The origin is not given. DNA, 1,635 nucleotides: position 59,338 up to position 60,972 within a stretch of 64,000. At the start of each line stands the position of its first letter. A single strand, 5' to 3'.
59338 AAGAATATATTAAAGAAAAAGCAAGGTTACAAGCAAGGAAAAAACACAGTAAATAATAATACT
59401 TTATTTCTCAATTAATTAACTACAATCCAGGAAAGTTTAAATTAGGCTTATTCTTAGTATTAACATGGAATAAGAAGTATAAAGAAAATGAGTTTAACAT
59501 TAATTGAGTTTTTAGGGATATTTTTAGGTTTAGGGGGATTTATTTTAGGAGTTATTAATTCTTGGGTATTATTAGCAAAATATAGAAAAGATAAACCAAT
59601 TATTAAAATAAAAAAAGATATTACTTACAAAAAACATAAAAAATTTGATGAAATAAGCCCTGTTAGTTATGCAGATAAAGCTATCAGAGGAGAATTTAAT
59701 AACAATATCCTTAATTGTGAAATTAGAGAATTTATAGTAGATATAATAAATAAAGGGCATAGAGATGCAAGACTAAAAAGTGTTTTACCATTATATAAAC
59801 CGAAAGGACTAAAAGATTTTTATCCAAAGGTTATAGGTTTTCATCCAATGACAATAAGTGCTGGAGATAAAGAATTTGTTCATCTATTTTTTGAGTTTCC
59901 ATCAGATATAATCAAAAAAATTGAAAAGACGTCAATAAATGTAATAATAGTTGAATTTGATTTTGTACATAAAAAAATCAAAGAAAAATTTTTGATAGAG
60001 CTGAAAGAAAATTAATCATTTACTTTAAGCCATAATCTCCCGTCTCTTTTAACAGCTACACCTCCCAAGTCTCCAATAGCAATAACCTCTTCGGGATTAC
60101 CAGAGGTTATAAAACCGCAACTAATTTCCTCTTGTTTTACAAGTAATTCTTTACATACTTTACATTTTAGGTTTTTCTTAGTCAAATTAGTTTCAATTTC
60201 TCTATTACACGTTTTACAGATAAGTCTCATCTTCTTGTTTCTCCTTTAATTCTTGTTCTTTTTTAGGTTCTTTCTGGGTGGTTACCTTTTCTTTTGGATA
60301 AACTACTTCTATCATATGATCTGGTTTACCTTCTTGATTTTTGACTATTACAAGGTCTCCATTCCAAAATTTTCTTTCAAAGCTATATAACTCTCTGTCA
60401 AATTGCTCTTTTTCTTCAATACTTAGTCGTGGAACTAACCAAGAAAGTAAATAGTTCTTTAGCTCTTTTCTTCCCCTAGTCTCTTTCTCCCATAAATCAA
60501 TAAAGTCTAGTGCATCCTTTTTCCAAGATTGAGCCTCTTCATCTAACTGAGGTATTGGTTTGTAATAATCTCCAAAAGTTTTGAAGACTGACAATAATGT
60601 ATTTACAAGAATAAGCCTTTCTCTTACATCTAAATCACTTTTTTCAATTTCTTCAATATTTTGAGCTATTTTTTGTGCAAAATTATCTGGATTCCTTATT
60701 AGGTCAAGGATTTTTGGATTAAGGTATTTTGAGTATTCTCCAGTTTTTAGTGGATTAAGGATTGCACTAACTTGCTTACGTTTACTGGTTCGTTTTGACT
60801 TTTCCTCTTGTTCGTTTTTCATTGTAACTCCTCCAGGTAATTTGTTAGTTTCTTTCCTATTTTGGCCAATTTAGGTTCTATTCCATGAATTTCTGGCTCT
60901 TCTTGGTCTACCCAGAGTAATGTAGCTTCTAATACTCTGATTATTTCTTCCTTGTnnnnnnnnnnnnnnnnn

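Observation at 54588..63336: ~8.7 kb element integrated into tRNA-Asp: candidate provirus or integrative plasmid of a DPANN-like archaeon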

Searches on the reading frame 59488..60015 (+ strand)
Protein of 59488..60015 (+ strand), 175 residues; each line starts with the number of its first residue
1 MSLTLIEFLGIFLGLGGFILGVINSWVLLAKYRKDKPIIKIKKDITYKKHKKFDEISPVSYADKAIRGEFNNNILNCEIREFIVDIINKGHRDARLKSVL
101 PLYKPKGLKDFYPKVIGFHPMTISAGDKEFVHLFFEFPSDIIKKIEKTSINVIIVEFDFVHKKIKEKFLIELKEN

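Call 9: search_protein_families(library=pfam, max_evalue=0.1, proteins=[window:59488-60015:+])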
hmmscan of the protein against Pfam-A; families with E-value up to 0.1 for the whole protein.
window:59488-60015:+ (175 aa): 0 families

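Call 10: search_protein_families(library=phrogs, max_evalue=0.1, proteins=[window:59488-60015:+])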
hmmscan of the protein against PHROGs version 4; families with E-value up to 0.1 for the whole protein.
window:59488-60015:+ (175 aa): 0 families

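Call 45: search_protein_families(library=ncbifam, max_evalue=0.01, proteins=[window:59488-60015:+])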
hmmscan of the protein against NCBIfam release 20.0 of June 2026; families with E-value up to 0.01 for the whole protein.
window:59488-60015:+ (175 aa): 0 families

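Call 102: search_protein_families(library=padloc, max_evalue=0.01, proteins=[window:59488-60015:+])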
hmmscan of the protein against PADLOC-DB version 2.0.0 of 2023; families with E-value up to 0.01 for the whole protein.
window:59488-60015:+ (175 aa): 0 families

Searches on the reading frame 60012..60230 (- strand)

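Call 45: search_protein_families(library=ncbifam, max_evalue=0.01, proteins=[window:60012-60230:-])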
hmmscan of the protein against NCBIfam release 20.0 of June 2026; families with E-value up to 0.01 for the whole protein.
window:60012-60230:- (72 aa): 1 family
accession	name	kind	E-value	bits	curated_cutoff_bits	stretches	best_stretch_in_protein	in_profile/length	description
NF006327.0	PRK08557.1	equivalog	0.0067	15.2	366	1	10-69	78-135/415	hypothetical protein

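Call 102: search_protein_families(library=padloc, max_evalue=0.01, proteins=[window:60012-60230:-])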
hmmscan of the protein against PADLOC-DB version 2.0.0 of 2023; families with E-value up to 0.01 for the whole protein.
window:60012-60230:- (72 aa): 0 families

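Call 103: search_protein_families(library=pfam, max_evalue=0.05, proteins=[window:60012-60230:-])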
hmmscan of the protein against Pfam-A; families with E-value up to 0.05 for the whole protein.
window:60012-60230:- (72 aa): 2 families
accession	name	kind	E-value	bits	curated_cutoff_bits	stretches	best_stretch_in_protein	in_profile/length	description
PF05191.20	ADK_lid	-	0.011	16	26.6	1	2-32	1-33/36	Adenylate kinase, active site lid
PF00130.28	C1_1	-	0.018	15.3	26.5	1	4-28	13-36/53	Phorbol esters/diacylglycerol binding domain (C1 domain)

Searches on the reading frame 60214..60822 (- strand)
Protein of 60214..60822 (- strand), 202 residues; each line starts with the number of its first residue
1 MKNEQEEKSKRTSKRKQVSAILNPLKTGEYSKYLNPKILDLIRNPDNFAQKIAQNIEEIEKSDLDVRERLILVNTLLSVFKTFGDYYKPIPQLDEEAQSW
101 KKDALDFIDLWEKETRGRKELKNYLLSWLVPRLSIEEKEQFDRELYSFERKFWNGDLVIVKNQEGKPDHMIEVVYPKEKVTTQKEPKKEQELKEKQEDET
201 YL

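Call 9: search_protein_families(library=pfam, max_evalue=0.1, proteins=[window:60214-60822:-])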
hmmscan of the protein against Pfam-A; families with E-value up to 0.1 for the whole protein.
window:60214-60822:- (202 aa): 1 family
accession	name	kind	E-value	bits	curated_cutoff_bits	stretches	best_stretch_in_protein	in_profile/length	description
PF20867.3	UVSSA_N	-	0.053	13.6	23.8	0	85-115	94-124/142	UVSSA N-terminal domain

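Call 10: search_protein_families(library=phrogs, max_evalue=0.1, proteins=[window:60214-60822:-])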
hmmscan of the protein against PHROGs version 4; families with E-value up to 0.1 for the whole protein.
window:60214-60822:- (202 aa): 0 families

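Call 45: search_protein_families(library=ncbifam, max_evalue=0.01, proteins=[window:60214-60822:-])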
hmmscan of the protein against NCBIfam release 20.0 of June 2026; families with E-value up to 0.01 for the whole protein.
window:60214-60822:- (202 aa): 0 families

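Call 102: search_protein_families(library=padloc, max_evalue=0.01, proteins=[window:60214-60822:-])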
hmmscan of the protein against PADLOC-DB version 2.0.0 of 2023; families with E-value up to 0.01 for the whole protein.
window:60214-60822:- (202 aa): 0 families

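Call 121: search_dna_similar(query=window:60214-60822:-, collection=phages, mode=protein, max_evalue=0.01, max_rows=5)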
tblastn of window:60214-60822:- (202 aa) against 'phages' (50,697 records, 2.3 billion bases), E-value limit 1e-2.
No match.
